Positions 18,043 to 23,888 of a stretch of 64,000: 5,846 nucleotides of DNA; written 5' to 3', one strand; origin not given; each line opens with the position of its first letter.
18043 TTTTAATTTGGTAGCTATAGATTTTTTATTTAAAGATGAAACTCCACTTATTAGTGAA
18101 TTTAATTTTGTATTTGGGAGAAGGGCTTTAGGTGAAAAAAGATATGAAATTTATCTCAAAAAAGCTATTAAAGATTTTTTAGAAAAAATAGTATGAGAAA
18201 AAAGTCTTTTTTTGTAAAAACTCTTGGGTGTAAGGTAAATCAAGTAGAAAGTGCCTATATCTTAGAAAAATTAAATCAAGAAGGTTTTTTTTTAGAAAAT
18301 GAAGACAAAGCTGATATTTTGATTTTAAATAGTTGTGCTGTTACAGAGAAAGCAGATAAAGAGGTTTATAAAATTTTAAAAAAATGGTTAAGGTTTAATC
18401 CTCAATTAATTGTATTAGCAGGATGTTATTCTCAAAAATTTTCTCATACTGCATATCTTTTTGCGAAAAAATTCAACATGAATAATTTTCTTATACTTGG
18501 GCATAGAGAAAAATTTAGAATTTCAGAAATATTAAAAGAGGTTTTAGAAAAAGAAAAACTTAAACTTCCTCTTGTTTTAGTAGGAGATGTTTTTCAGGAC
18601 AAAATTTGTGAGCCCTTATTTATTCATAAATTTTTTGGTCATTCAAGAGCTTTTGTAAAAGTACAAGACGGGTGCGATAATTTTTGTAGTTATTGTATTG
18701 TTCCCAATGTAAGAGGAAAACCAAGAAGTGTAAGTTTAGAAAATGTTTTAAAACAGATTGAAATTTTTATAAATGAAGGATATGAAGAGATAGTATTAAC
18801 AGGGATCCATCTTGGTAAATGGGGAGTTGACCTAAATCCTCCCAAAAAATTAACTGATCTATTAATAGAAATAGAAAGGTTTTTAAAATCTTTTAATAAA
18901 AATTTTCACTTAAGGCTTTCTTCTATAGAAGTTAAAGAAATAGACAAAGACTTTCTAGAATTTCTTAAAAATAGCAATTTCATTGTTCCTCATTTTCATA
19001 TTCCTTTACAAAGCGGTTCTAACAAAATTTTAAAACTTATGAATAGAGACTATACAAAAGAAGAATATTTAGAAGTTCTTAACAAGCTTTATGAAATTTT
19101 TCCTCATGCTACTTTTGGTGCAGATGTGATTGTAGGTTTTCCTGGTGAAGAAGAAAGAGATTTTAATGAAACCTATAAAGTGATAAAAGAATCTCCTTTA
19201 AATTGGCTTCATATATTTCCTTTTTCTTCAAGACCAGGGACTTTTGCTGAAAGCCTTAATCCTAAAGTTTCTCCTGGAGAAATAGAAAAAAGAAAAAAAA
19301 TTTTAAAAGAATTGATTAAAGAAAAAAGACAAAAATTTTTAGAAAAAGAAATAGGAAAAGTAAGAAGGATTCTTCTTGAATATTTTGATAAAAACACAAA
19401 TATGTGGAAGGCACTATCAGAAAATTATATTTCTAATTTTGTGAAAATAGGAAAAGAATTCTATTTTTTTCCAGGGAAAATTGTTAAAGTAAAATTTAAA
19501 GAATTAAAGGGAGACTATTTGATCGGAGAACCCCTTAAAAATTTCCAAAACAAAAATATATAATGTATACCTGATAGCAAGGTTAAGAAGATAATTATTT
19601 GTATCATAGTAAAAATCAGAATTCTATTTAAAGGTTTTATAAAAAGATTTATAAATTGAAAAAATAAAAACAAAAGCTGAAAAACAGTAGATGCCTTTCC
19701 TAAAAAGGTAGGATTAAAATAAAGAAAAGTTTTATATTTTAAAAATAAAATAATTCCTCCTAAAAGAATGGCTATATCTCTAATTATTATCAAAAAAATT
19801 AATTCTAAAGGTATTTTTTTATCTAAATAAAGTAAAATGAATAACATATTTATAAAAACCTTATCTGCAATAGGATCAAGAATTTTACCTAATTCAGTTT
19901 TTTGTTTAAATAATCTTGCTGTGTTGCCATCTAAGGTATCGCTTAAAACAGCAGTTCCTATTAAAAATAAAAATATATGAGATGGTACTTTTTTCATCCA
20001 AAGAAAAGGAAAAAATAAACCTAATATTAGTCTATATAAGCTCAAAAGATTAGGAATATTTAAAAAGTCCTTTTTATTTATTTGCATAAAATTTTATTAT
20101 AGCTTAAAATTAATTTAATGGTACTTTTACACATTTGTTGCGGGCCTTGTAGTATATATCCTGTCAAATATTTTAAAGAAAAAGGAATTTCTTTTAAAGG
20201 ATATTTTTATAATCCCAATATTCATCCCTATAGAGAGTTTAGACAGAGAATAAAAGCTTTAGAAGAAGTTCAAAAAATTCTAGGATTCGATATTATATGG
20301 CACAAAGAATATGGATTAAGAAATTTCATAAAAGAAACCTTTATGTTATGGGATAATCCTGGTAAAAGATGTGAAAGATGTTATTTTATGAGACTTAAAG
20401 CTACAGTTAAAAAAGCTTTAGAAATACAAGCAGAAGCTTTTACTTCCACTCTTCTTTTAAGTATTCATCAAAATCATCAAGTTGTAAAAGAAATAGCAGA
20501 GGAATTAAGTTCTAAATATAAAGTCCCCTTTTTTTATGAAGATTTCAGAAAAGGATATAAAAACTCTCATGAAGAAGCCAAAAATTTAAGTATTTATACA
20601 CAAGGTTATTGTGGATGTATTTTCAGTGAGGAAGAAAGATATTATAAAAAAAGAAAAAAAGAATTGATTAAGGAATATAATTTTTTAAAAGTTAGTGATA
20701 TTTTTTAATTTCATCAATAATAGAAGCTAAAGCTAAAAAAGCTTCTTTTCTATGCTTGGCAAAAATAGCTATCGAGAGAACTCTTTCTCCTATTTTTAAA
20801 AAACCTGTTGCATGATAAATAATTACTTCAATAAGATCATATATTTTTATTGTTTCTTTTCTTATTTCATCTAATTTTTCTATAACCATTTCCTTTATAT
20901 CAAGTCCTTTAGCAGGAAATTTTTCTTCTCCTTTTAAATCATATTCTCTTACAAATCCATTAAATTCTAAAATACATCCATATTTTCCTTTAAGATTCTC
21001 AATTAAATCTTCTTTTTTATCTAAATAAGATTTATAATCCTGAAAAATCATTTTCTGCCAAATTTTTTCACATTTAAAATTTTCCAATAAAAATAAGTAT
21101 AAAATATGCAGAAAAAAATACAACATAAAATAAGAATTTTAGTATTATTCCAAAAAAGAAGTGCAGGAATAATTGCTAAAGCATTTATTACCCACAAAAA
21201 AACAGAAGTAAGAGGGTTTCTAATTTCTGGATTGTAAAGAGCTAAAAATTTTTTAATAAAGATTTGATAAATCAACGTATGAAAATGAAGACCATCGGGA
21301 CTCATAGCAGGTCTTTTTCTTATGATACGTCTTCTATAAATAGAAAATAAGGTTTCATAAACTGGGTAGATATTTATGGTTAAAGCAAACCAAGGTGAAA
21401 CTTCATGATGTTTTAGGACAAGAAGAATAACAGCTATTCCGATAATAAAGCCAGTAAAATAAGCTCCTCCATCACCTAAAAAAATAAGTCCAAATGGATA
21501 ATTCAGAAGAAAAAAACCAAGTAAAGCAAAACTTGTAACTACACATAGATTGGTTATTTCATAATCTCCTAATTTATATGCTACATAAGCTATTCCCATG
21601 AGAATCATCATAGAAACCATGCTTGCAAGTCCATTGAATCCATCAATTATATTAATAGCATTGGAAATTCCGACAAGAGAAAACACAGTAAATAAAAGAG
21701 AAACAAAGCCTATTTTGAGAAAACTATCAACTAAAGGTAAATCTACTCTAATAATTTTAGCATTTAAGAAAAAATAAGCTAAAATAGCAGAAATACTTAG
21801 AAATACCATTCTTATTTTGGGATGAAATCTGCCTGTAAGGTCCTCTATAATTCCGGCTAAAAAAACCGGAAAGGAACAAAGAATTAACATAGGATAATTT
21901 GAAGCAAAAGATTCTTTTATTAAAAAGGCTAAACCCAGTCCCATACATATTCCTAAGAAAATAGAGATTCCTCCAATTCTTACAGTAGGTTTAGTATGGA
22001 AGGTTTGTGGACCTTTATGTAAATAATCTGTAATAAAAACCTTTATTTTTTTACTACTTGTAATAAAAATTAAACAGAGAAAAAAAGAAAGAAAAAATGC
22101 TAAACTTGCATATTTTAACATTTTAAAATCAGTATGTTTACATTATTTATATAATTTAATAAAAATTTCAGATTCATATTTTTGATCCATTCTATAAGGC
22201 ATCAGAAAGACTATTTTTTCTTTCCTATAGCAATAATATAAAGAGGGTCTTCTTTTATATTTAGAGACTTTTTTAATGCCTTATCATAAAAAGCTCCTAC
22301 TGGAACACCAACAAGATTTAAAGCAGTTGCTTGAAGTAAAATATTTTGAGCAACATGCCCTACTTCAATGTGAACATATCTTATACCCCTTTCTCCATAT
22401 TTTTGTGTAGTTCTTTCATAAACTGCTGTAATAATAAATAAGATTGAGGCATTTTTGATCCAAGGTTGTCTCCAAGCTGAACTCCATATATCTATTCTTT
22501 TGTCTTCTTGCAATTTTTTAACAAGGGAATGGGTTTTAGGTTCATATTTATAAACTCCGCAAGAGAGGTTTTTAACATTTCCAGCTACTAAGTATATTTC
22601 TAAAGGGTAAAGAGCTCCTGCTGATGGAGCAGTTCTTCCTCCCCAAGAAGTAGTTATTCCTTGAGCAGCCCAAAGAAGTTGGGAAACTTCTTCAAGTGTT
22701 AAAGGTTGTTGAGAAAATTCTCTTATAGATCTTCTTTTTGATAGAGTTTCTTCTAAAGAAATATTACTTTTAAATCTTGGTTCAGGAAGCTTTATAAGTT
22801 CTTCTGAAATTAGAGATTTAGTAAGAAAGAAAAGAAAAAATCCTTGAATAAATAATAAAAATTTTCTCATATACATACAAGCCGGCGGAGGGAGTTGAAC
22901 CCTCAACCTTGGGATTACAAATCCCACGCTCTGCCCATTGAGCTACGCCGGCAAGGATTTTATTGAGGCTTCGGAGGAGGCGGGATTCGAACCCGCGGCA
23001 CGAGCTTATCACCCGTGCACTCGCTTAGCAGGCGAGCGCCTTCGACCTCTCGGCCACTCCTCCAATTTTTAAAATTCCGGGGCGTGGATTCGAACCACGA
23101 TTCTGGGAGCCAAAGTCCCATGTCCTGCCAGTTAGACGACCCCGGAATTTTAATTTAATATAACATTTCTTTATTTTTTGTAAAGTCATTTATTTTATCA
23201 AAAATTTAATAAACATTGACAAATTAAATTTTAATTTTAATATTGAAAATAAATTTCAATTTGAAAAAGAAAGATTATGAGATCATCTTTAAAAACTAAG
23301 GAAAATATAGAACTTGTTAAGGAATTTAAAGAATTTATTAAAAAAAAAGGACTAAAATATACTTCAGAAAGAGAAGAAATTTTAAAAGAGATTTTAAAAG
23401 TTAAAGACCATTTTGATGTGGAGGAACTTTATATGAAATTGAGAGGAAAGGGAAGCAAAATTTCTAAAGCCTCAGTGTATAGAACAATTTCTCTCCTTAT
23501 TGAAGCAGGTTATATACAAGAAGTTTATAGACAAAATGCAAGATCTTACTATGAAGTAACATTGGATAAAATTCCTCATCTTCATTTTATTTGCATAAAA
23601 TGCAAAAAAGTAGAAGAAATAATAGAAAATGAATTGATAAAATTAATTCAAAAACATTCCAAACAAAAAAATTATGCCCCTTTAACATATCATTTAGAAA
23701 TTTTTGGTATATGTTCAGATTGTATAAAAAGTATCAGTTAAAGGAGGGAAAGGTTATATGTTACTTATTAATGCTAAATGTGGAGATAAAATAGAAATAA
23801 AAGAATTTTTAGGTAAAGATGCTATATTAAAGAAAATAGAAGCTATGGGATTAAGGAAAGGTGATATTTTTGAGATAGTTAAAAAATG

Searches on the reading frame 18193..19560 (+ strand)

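Call 82: search_protein_families(library=pfam, proteins=[window:18193-19560:+], max_evalue=0.00001)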
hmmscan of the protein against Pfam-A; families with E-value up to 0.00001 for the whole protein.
window:18193-19560:+ (456 aa): 2 families
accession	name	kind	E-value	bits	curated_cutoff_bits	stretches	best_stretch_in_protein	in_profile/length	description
PF04055.27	Radical_SAM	-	1.7e-27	97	29.5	1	156-329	2-164/166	Radical SAM superfamily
PF00919.26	UPF0004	-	1.4e-19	70.4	27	1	6-85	2-84/98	Uncharacterized protein family UPF0004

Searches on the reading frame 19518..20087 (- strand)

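Call 82: search_protein_families(library=pfam, proteins=[window:19518-20087:-], max_evalue=0.00001)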
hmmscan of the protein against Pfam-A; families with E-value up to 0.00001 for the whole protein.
window:19518-20087:- (190 aa): 1 family
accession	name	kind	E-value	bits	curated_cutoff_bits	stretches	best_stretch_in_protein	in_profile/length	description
PF01066.26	CDP-OH_P_transf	-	2.3e-25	90.2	22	1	9-161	1-138/152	CDP-alcohol phosphatidyltransferase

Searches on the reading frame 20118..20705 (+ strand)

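Call 82: search_protein_families(library=pfam, proteins=[window:20118-20705:+], max_evalue=0.00001)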
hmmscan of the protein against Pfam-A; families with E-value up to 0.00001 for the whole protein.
window:20118-20705:+ (196 aa): 1 family
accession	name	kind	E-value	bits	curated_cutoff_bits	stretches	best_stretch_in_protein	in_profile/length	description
PF02677.20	QueH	-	3e-59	200.5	23.5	1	2-173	1-175/175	Epoxyqueuosine reductase QueH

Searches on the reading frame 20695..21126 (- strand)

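Call 82: search_protein_families(library=pfam, proteins=[window:20695-21126:-], max_evalue=0.00001)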
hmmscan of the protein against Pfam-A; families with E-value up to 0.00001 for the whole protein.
window:20695-21126:- (144 aa): 1 family
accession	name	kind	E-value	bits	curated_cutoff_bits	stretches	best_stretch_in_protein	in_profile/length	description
PF02391.22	MoaE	-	4.1e-19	69.3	23.4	1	40-142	13-113/114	MoaE protein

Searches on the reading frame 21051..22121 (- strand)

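Call 57: search_protein_families(library=pfam, proteins=[window:21051-22121:-], max_evalue=0.00001)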
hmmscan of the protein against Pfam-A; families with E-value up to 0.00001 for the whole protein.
window:21051-22121:- (357 aa): 1 family
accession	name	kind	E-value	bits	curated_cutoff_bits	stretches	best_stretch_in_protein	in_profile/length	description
PF00953.26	Glycos_transf_4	-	1.4e-28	100.4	27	1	78-234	3-159/160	Glycosyl transferase family 4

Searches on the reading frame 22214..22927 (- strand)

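Call 57: search_protein_families(library=pfam, proteins=[window:22214-22927:-], max_evalue=0.00001)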
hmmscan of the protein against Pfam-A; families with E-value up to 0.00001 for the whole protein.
window:22214-22927:- (238 aa): 1 family
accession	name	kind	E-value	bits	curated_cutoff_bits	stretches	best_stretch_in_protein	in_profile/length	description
PF00881.29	Nitroreductase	-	3.6e-34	118.8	23.5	1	63-236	2-167/167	Nitroreductase family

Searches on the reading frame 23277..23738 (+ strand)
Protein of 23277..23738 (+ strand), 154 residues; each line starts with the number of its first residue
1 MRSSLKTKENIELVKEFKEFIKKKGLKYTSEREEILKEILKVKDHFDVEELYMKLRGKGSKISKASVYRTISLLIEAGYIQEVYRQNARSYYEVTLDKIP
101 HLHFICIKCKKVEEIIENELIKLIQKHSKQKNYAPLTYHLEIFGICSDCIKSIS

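Call 3: search_protein_families(library=pfam, proteins=[window:23277-23738:+], max_evalue=1)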
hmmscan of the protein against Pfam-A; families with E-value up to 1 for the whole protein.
window:23277-23738:+ (154 aa): 12 families
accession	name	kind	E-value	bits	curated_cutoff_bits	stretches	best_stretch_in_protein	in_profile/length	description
PF01475.25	FUR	-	7.4e-27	94.3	23.1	1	23-142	1-120/121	Ferric uptake regulator family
PF13565.12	HTH_32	-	0.0059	17.6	33.7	1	27-70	28-72/73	Homeodomain-like domain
PF07255.17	Benyvirus_14KDa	-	0.015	15.8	28.1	1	84-152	46-111/125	Benyvirus 14KDa protein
PF01978.25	TrmB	-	0.02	15.2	25.6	1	59-89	31-59/68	Sugar-specific transcriptional regulator TrmB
PF03551.20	PadR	-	0.03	14.7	27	1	58-95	22-66/75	Transcriptional regulator PadR-like family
PF09382.16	RQC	-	0.049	13.9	23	0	57-95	54-90/114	RQC domain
PF13730.12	HTH_36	-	0.06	13.6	25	1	60-80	35-55/55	Helix-turn-helix domain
PF09312.16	SurA_N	-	0.064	13.9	30.8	1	8-41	81-114/118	SurA N-terminal domain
PF10711.15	DUF2513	-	0.085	13.7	29.6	1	40-95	11-66/100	Hypothetical protein (DUF2513)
PF03965.22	Penicillinase_R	-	0.12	13.2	22.6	1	30-92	2-63/115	Penicillinase repressor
PF09339.16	HTH_IclR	-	0.25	11.6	22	1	60-81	28-49/52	IclR helix-turn-helix domain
PF21100.3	MCM_C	-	0.61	10.4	27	1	52-91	25-61/64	MCM protein C-terminal winged helix-turn-helix domain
